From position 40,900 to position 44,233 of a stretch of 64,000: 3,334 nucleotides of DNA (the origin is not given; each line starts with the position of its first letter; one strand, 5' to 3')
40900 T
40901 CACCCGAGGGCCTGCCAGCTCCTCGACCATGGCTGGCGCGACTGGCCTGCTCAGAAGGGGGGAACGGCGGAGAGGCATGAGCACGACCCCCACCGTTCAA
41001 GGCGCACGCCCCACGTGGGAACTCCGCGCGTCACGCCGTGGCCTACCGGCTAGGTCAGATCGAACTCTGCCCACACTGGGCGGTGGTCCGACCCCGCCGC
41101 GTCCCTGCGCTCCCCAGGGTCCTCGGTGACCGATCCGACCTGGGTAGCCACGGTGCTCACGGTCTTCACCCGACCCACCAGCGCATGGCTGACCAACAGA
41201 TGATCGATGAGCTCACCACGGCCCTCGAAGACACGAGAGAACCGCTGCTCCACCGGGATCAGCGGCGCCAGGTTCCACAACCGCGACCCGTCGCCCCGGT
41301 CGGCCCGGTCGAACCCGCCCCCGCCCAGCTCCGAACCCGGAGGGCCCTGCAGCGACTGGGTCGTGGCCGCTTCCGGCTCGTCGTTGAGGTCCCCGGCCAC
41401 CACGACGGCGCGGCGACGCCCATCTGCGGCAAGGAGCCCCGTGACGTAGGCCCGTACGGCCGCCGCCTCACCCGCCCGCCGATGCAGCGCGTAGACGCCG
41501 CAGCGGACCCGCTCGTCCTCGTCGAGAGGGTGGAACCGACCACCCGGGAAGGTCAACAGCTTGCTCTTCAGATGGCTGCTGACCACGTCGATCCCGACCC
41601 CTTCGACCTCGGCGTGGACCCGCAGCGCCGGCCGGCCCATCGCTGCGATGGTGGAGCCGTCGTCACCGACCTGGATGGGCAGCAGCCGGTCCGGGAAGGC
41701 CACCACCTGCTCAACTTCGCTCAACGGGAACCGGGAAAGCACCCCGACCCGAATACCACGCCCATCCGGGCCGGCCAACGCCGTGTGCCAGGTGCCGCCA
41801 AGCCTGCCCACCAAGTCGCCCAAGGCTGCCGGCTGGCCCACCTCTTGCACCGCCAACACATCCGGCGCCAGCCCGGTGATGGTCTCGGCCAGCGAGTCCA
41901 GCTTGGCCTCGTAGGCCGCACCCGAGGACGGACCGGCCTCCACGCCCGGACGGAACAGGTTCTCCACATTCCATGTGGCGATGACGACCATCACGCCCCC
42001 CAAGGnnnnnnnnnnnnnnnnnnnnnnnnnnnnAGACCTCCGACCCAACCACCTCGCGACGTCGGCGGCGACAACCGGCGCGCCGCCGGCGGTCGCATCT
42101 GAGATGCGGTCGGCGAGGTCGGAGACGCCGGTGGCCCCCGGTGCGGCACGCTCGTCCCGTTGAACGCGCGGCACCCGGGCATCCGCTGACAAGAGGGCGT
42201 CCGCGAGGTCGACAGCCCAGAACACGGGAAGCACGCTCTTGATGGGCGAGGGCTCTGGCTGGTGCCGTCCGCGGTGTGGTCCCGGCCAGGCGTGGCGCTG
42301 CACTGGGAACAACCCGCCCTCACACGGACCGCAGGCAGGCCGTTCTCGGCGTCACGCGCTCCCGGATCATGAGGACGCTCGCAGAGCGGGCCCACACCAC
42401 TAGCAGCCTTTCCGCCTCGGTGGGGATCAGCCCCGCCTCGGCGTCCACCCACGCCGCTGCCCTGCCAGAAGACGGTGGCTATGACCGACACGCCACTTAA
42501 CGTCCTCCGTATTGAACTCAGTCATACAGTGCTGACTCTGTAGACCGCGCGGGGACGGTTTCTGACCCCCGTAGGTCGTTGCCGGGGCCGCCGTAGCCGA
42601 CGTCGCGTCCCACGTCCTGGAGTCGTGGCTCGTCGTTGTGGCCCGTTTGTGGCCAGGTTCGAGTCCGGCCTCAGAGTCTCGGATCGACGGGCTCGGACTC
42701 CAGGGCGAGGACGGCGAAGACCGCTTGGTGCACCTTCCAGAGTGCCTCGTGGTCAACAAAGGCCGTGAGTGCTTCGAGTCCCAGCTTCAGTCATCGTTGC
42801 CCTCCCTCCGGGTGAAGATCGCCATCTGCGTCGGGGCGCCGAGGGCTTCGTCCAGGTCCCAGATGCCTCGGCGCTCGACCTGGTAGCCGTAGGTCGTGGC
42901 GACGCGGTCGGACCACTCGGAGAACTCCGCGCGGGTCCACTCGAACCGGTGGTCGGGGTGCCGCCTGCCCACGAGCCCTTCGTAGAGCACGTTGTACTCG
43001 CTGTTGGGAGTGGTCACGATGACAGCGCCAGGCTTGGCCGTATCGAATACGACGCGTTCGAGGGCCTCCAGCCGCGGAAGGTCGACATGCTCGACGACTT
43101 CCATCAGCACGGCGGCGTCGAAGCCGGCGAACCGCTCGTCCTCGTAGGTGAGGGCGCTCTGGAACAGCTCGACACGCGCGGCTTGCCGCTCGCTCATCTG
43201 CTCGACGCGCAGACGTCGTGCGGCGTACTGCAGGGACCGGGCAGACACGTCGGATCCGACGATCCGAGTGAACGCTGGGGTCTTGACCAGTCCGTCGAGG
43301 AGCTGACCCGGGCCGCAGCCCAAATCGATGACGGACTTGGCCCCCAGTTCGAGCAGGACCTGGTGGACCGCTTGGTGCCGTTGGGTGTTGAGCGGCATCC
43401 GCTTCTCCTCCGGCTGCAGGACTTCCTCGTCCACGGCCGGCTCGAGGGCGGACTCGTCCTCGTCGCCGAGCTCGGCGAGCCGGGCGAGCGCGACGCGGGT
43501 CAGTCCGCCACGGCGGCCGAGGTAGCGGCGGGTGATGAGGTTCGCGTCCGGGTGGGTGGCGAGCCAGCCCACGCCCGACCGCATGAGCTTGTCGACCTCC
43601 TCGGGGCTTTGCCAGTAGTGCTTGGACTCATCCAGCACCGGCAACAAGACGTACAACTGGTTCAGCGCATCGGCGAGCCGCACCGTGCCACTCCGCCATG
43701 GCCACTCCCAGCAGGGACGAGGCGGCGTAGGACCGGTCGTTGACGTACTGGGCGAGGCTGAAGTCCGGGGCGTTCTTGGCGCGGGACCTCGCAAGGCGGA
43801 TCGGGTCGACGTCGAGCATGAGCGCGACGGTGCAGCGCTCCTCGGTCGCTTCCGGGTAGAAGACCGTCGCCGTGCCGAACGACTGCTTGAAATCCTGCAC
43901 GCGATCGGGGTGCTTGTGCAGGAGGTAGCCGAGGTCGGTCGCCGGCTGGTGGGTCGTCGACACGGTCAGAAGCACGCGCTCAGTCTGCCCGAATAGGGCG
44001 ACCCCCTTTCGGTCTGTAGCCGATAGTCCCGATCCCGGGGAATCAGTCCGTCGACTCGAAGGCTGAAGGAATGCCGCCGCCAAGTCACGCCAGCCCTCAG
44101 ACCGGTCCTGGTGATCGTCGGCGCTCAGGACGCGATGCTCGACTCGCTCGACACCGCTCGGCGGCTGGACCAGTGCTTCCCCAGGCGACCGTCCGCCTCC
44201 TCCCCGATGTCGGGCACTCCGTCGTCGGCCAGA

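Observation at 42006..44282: Gene graveyard: ArsR fragment, internally deleted hen1 without pnkp, alpha/beta-hydrolase tail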

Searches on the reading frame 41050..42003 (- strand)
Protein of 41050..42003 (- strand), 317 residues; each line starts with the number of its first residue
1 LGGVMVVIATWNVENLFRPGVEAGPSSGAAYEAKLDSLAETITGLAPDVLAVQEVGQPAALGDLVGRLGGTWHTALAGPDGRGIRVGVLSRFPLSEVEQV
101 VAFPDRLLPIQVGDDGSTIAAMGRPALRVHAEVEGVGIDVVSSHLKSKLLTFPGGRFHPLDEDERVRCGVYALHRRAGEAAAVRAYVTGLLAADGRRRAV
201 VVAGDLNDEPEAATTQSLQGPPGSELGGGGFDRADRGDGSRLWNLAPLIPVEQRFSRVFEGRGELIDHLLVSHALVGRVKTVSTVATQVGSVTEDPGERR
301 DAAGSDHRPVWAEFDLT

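Call 14: search_protein_families(library=pfam, proteins=[window:41050-42003:-], max_evalue=0.001)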
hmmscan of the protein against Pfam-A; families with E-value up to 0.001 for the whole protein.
window:41050-42003:- (317 aa): 2 families
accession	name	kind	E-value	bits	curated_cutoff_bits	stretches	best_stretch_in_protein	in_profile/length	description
PF03372.29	Exo_endo_phos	-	2.8e-20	73.4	24.5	1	9-307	1-225/225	Endonuclease/Exonuclease/phosphatase family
PF19580.5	Exo_endo_phos_3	-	3.5e-08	33.3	27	1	29-288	35-265/311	Endonuclease/Exonuclease/phosphatase family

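Call 16: find_related_loci(query=window:41050-42003:-, collection=genome_contigs, flank=10000)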
Query window:41050-42003:- (317 aa) in genome_contigs; peptide patterns used: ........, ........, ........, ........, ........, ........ (x = any residue, [..] = any of these).
599 stretches matched a pattern (row limit reached: there are more); 23 encode a relative of the query (tblastn E <= 1e-3); 23 distinct loci.
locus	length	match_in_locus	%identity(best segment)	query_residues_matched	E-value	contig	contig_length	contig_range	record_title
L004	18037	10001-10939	69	5-317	3e-139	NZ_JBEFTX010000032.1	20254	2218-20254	Actinopolymorpha sp. B11F2 B11F2_contig_32, whole genome shotgun sequence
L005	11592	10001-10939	72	5-316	5e-133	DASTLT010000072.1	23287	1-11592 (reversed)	MAG TPA_asm: Pseudonocardiaceae bacterium isolate SMAG_U3193 k141_393735, whole genome shotgun sequence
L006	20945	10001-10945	67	2-316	5e-126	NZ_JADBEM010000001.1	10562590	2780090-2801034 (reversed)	Actinopolymorpha pittospori strain DSM 45354 Ga0310431_01, whole genome shotgun sequence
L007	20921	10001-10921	62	4-313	7e-117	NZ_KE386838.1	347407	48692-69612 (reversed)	Pseudonocardia spinosispora DSM 44797 G406DRAFT_scaffold00009.9, whole genome shotgun sequence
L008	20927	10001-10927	60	4-310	5e-110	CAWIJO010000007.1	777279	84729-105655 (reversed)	MAG: uncultured Actinomycetes bacterium isolate MFD04944.bin.1.104 genome assembly, contig: contig_35754, whole genome s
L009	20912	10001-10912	60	5-310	8e-107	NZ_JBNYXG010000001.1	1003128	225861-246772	Nocardioides sp. GXQ0305 A0305_scaffold1, whole genome shotgun sequence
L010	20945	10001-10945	57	5-316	2e-106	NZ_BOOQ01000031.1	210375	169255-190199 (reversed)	Planotetraspora silvatica strain NBRC 100141 sequence031, whole genome shotgun sequence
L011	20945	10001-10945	57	5-316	7e-106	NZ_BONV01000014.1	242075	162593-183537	Planotetraspora kaengkrachanensis strain NBRC 104272 sequence14, whole genome shotgun sequence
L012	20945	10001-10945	57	5-316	3e-105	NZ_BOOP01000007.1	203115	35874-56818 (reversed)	Planotetraspora phitsanulokensis strain NBRC 104273 sequence07, whole genome shotgun sequence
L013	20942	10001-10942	59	4-316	5e-105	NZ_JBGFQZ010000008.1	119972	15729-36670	Cellulomonas sp. ICMP 17802 8, whole genome shotgun sequence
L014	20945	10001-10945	57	5-316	1e-104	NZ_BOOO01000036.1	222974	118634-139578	Planotetraspora mira strain NBRC 15435 sequence036, whole genome shotgun sequence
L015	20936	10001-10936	58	5-314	2e-103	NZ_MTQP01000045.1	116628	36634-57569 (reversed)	Saccharothrix sp. ALI-22-I Contig49, whole genome shotgun sequence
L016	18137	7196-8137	55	2-316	2e-98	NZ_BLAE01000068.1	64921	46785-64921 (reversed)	Acrocarpospora macrocephala strain NBRC 16266 sequence068, whole genome shotgun sequence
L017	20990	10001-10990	56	4-315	3e-98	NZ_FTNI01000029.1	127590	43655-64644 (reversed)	Microbispora rosea strain ATCC 12950, whole genome shotgun sequence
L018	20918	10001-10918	54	10-316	2e-94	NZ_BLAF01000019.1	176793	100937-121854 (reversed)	Acrocarpospora pleiomorpha strain NBRC 16267 sequence019, whole genome shotgun sequence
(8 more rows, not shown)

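Call 19: find_encoding_contigs(protein=window:41050-42003:-, flank=10000, max_places=4)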
Protein window:41050-42003:- (317 aa): no gene with exactly this product is on record in the collection.

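Call 50: search_protein_families(library=padloc, proteins=[window:41050-42003:-], max_evalue=0.001)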
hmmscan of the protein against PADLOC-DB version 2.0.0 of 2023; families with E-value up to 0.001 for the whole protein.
window:41050-42003:- (317 aa): 0 families

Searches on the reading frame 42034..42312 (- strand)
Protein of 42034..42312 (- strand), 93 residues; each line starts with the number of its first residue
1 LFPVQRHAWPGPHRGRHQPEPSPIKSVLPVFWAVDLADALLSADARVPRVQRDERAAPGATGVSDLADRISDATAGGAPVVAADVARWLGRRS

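Call 25: search_protein_families(library=pfam, proteins=[window:42034-42312:-], max_evalue=10)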
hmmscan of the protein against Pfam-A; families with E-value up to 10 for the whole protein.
seq(93 aa): 0 families

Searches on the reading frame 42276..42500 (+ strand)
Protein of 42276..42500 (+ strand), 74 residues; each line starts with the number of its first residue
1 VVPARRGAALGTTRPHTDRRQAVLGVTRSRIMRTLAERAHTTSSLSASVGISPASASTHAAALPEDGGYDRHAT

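Call 4: search_protein_families(library=pfam, proteins=[window:42276-42500:+], max_evalue=0.01)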
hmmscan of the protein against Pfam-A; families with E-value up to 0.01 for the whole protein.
window:42276-42500:+ (74 aa): 2 families
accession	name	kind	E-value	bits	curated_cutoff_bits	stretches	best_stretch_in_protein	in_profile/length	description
PF01022.26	HTH_5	-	3.9e-06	27.1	22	1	27-66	3-42/47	Bacterial regulatory protein, arsR family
PF21476.4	PF0610-like_N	-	0.0028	18.3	33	1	27-54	2-29/50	PF0610-like, N-terminal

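Call 5: search_protein_families(library=ncbifam, proteins=[window:42276-42500:+], max_evalue=0.01)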
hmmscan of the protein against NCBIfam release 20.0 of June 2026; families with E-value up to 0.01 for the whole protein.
window:42276-42500:+ (74 aa): 1 family
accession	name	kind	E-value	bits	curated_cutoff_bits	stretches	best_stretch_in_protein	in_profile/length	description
NF033788.1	HTH_metalloreg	subfamily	0.00047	19.9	55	1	27-65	12-51/77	metalloregulator ArsR/SmtB family transcription factor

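Call 25: search_protein_families(library=pfam, proteins=[window:42291-42497:+], max_evalue=10)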
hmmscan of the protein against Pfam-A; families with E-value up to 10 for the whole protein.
seq(69 aa): 6 families
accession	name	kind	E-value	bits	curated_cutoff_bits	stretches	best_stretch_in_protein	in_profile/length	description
PF01022.26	HTH_5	-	3.3e-06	27.3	22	1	22-61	3-42/47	Bacterial regulatory protein, arsR family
PF21476.4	PF0610-like_N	-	0.0024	18.5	33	1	22-49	2-29/50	PF0610-like, N-terminal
PF12840.13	HTH_20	-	0.013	15.9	27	1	22-54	5-38/51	Helix-turn-helix domain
PF25213.1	HVO_A0261_N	-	0.047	14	35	1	20-52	10-42/86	HVO_A0261 N-terminal domain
PF13412.12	HTH_24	-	0.22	11.5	21.9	1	25-62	7-45/48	Winged helix-turn-helix DNA-binding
PF18509.6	MCR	-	0.39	10.8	30.4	1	6-17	6-17/30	Magnetochrome domain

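Call 55: search_solved_structures(query=window:42291-42497:+, max_evalue=1, show_alignments=2)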
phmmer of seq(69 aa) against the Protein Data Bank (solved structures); distinct sequences matched with E-value up to 1: 0.

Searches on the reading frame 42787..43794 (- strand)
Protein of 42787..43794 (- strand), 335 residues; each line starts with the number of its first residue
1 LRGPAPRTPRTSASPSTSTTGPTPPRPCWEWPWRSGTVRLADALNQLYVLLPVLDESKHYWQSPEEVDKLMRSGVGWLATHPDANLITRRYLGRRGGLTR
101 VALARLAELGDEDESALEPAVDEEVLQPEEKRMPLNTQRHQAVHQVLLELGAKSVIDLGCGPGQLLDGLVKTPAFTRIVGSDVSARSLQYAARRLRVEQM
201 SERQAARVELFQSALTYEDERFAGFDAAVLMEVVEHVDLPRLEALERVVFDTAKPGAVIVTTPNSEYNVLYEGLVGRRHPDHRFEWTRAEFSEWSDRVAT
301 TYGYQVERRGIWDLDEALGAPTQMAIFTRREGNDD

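Call 4: search_protein_families(library=pfam, proteins=[window:42787-43794:-], max_evalue=0.01)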
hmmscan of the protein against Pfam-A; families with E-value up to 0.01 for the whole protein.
window:42787-43794:- (335 aa): 11 families
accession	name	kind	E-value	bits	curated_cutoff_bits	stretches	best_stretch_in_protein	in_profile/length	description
PF12623.12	Hen1_L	-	9.5e-29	100.6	23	1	36-107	171-242/242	RNA repair, ligase-Pnkp-associating, region of Hen1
PF08242.18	Methyltransf_12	-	2.8e-12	47.7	30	1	156-258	1-97/98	Methyltransferase domain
PF13489.12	Methyltransf_23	-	1.9e-10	41.1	27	1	139-288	5-147/164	Methyltransferase domain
PF13649.12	Methyltransf_25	-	1.6e-09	38.7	27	1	155-256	1-96/97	Methyltransferase domain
PF13847.12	Methyltransf_31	-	8.4e-08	32.5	27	1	152-270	4-119/145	Methyltransferase domain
PF08241.18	Methyltransf_11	-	1.9e-07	32.1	21.2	1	157-258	2-92/95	Methyltransferase domain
PF05175.20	MTS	-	0.00086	19.4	23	1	151-210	31-90/170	Methyltransferase small domain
PF01728.25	FtsJ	-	0.0012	19.3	24.1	1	149-200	20-70/181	FtsJ-like methyltransferase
PF02353.26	CMAS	-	0.0013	18.6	27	1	142-259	54-162/273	Mycolic acid cyclopropane synthetase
PF11599.14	AviRa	-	0.0028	17.6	25.7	1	153-218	53-120/232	RRNA methyltransferase AviRa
PF03291.22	mRNA_G-N7_MeTrfase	-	0.0051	16.4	26.6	0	152-217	62-123/315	mRNA (guanine-N(7))-methyltransferase domain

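Call 5: search_protein_families(library=ncbifam, proteins=[window:42787-43794:-], max_evalue=0.01)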
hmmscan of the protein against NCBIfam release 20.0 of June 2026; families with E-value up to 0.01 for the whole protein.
window:42787-43794:- (335 aa): 18 families
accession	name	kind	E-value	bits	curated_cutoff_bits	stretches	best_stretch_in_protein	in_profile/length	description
TIGR04074.1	bacter_Hen1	equivalog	1.2e-120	403.2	340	1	36-329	169-462/462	3' terminal RNA ribose 2'-O-methyltransferase Hen1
TIGR01983.1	UbiG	equivalog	1.3e-10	41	102.95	1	148-267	46-158/228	bifunctional 2-polyprenyl-6-hydroxyphenol methylase/3-demethylubiquinol 3-O-methyltransferase UbiG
NF050150.1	RiPP_MTase_ApyS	equivalog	5.3e-06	25.9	400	1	137-203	127-193/323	RiPP biosynthesis methyltransferase ApyS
TIGR02021.1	BchM-ChlM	equivalog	6.3e-06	25.8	158.9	1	150-308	53-202/218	magnesium protoporphyrin IX methyltransferase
NF043040.1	corrin_prot_MT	hypoth_equivalog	2.1e-05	24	180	1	145-227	32-113/216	corrinoid protein-associated methyltransferase CpaM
TIGR04543.1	ketoArg_3Met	equivalog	7.3e-05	22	425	1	152-260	150-260/336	2-ketoarginine methyltransferase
NF001244.0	PRK00216.1-5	equivalog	8.1e-05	22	216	1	139-222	37-119/236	bifunctional demethylmenaquinone methyltransferase/2-methoxy-6-polyprenyl-1,4-benzoquinol methylase UbiE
TIGR01934.1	MenG_MenH_UbiE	subfamily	8.6e-05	21.9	158.35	1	140-225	29-110/223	ubiquinone/menaquinone biosynthesis methyltransferase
TIGR04345.1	ovoA_Cterm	equivalog_domain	0.00021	20.9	170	0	144-192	34-80/242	putative 4-mercaptohistidine N1-methyltransferase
NF002463.0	PRK01683.1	equivalog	0.00034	20.3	297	1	151-207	31-87/258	trans-aconitate 2-methyltransferase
NF045667.1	MTase_DVU1556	equivalog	0.00041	19.9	155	1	153-210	24-80/213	DVU_1556 family methyltransferase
NF040703.1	cyclopro_CfaB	exception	0.0005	19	650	1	153-260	161-262/393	C17 cyclopropane fatty acid synthase CfaB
TIGR02072.1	BioC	equivalog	0.00074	19.4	184.95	1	150-213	33-96/244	malonyl-ACP O-methyltransferase BioC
NF010703.0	PRK14103.1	equivalog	0.0013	18.2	320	1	143-194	18-72/256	trans-aconitate 2-methyltransferase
TIGR03534.1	RF_mod_PrmC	equivalog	0.002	17.7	199.1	1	148-213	82-150/253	peptide chain release factor N(5)-glutamine methyltransferase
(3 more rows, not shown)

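Call 50: search_protein_families(library=padloc, proteins=[window:42787-43794:-], max_evalue=0.001)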
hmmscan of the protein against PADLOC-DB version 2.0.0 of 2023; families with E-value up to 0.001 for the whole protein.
window:42787-43794:- (335 aa): 1 family
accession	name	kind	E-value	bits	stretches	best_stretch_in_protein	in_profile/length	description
PDLC04134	mad2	-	6e-10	36.5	1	151-266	291-400/492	mads_2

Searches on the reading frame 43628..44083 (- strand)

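Call 4: search_protein_families(library=pfam, proteins=[window:43628-44083:-], max_evalue=0.01)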
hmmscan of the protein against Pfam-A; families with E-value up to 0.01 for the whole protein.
window:43628-44083:- (151 aa): 1 family
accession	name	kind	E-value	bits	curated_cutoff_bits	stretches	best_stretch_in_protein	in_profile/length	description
PF12623.12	Hen1_L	-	1e-45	156.2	23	1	37-137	1-101/242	RNA repair, ligase-Pnkp-associating, region of Hen1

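Call 5: search_protein_families(library=ncbifam, proteins=[window:43628-44083:-], max_evalue=0.01)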
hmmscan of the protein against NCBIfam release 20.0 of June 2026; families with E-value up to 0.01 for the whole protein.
window:43628-44083:- (151 aa): 1 family
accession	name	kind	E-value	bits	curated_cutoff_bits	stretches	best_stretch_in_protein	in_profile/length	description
TIGR04074.1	bacter_Hen1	equivalog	1.6e-43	148.8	340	1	38-136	1-98/462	3' terminal RNA ribose 2'-O-methyltransferase Hen1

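Call 50: search_protein_families(library=padloc, proteins=[window:43628-44083:-], max_evalue=0.001)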
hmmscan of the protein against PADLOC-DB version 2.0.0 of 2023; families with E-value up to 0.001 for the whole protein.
window:43628-44083:- (151 aa): 0 families
